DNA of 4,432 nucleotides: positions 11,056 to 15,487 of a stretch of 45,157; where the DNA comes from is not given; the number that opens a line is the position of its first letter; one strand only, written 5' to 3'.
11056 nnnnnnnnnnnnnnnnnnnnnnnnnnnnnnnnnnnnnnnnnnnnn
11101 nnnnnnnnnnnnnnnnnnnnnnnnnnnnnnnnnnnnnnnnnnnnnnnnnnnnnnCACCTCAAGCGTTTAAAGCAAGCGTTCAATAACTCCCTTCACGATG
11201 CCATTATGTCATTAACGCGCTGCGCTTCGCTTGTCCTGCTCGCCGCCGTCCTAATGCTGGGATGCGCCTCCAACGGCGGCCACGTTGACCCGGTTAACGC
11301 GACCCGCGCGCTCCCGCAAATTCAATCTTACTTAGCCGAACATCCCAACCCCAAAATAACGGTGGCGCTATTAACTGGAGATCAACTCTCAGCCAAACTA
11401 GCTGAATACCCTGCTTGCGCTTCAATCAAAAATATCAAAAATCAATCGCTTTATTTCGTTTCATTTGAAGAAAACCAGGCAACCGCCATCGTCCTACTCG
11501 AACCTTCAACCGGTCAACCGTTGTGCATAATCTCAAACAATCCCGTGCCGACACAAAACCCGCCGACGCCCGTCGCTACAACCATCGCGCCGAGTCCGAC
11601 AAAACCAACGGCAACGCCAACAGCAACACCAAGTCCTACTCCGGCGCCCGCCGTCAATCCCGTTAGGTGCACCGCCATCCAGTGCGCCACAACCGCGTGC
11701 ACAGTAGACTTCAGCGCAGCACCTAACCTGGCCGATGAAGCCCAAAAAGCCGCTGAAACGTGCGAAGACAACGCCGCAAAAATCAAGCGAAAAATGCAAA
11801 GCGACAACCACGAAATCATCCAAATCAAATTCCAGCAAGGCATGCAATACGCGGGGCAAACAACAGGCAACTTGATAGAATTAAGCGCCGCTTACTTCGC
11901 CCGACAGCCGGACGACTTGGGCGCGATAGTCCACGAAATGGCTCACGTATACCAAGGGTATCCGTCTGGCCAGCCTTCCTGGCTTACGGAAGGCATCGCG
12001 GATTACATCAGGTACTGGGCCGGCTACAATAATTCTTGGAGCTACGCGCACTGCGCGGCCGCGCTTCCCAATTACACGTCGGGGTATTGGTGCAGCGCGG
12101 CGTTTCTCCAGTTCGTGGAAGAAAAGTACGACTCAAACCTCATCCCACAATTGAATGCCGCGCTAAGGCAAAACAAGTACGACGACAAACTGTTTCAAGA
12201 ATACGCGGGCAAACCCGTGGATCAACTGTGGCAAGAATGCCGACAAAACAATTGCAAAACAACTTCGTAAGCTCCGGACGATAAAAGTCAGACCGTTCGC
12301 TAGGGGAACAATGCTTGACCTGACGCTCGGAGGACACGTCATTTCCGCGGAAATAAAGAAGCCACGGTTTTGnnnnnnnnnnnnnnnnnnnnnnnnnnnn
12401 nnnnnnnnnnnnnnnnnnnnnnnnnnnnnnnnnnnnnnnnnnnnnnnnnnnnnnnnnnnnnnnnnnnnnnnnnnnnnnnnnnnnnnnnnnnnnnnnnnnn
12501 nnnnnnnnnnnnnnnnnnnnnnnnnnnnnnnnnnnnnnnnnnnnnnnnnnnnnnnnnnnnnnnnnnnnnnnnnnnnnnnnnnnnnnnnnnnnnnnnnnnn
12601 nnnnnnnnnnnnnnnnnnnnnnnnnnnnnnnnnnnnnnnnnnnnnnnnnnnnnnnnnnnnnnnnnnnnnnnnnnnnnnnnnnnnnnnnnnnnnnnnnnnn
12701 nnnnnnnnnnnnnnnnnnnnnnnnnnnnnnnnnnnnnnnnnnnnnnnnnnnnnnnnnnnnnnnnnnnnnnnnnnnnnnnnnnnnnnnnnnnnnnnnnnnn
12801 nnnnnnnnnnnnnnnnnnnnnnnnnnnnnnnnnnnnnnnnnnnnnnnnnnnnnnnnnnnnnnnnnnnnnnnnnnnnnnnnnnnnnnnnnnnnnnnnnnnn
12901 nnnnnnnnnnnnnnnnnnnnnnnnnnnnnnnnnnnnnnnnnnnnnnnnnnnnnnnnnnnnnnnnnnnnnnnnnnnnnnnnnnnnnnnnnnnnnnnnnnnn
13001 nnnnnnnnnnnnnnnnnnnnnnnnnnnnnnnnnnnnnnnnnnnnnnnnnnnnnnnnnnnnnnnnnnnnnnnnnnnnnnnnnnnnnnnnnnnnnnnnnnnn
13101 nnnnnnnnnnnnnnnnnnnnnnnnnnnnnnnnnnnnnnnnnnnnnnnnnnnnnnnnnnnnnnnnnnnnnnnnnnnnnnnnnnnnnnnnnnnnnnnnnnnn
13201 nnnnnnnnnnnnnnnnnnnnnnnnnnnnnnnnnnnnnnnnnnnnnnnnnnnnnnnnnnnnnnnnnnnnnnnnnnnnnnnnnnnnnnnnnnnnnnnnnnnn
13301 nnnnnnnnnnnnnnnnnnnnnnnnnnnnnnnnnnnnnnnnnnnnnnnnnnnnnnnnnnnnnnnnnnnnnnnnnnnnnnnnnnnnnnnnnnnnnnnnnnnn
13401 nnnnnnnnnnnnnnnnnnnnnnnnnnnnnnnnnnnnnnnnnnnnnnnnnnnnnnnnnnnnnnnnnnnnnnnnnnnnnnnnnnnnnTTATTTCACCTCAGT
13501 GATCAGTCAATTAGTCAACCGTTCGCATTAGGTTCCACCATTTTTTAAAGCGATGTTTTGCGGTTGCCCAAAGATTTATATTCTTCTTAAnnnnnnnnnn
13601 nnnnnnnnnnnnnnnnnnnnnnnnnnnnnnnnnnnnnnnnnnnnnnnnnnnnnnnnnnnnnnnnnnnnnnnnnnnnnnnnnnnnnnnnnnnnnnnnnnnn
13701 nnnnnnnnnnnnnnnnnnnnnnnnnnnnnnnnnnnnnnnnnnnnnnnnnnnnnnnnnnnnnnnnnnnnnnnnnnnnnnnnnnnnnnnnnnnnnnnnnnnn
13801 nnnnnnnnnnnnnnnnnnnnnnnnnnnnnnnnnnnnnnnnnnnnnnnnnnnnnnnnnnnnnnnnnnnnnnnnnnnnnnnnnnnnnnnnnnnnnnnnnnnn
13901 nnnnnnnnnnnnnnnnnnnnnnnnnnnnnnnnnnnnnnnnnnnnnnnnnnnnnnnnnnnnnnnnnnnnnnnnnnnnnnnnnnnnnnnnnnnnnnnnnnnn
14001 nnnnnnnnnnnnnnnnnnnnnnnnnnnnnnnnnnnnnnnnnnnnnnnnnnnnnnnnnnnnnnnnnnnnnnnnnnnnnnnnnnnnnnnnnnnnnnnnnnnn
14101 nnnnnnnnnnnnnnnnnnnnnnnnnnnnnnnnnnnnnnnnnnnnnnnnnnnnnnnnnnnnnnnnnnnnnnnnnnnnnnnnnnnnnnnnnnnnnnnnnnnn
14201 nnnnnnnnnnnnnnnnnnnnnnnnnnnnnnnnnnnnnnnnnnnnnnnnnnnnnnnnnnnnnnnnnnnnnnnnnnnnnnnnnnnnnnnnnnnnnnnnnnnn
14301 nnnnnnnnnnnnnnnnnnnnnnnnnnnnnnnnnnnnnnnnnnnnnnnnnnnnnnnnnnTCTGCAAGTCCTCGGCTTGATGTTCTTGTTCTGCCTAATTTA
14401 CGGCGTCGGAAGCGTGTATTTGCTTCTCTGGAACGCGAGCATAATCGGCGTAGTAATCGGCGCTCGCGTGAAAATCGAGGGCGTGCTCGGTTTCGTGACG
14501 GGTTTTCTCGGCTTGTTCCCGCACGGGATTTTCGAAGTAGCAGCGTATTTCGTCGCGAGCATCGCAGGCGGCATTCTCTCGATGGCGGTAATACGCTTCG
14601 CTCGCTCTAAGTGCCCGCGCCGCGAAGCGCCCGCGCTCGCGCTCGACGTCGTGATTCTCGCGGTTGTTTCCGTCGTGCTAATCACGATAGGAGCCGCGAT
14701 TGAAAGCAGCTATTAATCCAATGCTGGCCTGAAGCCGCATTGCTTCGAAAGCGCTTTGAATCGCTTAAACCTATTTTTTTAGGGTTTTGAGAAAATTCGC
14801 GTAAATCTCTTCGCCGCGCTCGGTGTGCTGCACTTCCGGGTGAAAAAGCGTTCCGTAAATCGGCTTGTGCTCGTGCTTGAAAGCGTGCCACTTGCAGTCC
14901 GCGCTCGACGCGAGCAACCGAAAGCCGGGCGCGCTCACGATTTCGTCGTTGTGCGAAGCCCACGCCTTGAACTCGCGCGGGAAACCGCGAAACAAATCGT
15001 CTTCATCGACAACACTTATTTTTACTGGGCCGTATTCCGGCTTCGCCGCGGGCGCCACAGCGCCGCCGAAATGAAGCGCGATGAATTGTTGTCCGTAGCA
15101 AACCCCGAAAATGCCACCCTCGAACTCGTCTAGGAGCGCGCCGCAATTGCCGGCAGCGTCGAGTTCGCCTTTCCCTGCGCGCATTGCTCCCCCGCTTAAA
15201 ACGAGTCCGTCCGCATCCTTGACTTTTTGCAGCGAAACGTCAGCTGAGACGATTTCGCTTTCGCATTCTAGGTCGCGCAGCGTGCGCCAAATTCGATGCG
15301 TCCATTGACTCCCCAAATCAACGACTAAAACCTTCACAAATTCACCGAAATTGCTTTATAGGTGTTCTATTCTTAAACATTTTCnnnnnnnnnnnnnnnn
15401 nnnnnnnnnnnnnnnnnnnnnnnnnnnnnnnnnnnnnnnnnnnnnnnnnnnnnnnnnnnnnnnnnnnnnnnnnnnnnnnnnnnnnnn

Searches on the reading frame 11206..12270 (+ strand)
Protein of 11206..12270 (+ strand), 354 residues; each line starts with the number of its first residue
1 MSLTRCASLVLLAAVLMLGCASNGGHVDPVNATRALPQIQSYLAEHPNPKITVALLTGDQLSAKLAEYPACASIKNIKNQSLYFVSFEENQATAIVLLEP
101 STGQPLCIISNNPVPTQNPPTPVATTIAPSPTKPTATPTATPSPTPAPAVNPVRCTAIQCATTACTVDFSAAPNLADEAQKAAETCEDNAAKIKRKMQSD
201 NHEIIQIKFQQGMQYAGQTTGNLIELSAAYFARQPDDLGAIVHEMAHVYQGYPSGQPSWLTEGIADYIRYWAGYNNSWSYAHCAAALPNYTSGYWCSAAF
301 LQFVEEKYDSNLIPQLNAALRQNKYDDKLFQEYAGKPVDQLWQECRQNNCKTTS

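Call 10: search_protein_families(library=pfam, proteins=[window:11206-12270:+], max_evalue=0.01)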
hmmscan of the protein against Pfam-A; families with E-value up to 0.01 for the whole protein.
window:11206-12270:+ (354 aa): 1 family
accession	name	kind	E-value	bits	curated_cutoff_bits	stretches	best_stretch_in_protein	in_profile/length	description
PF04450.18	BSP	-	6.1e-22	78.9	23.8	1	219-344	72-206/207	Peptidase of plants and bacteria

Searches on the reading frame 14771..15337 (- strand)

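Call 79: search_protein_families(library=pfam, proteins=[window:14771-15337:-], max_evalue=0.01)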
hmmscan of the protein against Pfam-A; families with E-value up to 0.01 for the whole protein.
window:14771-15337:- (188 aa): 2 families
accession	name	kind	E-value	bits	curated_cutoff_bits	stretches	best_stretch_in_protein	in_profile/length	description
PF00117.34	GATase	-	7e-35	120.8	22.8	1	4-184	1-188/190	Glutamine amidotransferase class-I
PF07722.19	Peptidase_C26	-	0.002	18.4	20.5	0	76-168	108-219/219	Peptidase C26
